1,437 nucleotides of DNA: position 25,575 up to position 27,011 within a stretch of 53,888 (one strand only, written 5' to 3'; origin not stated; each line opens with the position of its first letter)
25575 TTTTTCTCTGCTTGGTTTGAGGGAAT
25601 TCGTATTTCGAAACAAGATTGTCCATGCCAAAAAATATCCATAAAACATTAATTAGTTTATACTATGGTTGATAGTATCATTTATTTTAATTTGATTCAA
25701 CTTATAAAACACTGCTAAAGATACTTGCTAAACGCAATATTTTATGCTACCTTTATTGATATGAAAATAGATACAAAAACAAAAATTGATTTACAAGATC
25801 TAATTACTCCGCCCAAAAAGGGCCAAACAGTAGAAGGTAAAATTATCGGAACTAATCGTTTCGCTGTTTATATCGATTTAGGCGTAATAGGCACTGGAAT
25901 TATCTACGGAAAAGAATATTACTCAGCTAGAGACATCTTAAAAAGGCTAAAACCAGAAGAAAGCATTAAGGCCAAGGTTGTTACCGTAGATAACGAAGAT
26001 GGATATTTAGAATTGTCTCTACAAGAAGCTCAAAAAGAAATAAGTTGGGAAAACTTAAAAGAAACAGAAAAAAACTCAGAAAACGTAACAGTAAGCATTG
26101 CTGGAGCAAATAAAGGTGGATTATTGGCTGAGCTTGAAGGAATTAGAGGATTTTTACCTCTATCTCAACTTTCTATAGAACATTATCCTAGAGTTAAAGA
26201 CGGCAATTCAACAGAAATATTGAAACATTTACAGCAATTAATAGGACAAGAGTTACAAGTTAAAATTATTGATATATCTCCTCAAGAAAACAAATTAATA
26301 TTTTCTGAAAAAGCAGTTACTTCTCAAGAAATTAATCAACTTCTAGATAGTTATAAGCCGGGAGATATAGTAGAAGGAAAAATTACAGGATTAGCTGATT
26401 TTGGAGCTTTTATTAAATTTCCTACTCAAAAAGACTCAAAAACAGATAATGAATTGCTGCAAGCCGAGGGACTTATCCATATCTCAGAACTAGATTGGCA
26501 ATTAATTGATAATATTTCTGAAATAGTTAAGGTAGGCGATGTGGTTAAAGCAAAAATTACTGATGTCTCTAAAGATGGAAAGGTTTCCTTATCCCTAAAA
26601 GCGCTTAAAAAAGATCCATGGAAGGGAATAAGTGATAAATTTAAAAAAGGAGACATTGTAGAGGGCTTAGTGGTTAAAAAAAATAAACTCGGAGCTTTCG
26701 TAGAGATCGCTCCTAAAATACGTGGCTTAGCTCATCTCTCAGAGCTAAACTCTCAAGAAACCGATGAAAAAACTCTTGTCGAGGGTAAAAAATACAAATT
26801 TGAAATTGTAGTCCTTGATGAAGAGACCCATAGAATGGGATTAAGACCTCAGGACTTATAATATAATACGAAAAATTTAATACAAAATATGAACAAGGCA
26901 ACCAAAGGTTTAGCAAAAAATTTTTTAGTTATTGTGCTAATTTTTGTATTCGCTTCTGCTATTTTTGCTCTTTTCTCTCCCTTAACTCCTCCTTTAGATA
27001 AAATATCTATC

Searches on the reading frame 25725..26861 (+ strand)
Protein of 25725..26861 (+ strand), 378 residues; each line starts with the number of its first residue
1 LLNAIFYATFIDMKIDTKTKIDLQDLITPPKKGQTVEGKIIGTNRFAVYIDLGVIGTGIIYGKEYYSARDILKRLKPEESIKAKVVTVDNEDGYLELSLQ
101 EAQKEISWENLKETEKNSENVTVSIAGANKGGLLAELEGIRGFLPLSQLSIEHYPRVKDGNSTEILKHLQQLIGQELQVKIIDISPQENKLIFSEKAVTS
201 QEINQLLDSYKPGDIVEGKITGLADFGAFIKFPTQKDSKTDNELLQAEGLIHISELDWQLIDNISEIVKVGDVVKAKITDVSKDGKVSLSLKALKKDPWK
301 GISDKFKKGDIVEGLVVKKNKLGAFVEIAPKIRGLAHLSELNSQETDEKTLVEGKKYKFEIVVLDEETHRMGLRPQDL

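Call 67: search_protein_families(library=pfam, proteins=[window:25725-26861:+], max_evalue=0.00001)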
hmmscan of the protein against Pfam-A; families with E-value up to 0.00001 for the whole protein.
window:25725-26861:+ (378 aa): 3 families
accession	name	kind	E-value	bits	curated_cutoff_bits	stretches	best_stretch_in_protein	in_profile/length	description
PF00575.29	S1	-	7e-46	154.9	22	4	305-372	1-70/74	S1 RNA binding domain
PF23459.1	S1_RRP5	-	1.1e-11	45.5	27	1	307-367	2-64/72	RRP5 S1 domain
PF21543.3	CvfB_2nd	-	9e-06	26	27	0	269-292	52-75/76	Virulence regulatory factor CvfB, second domain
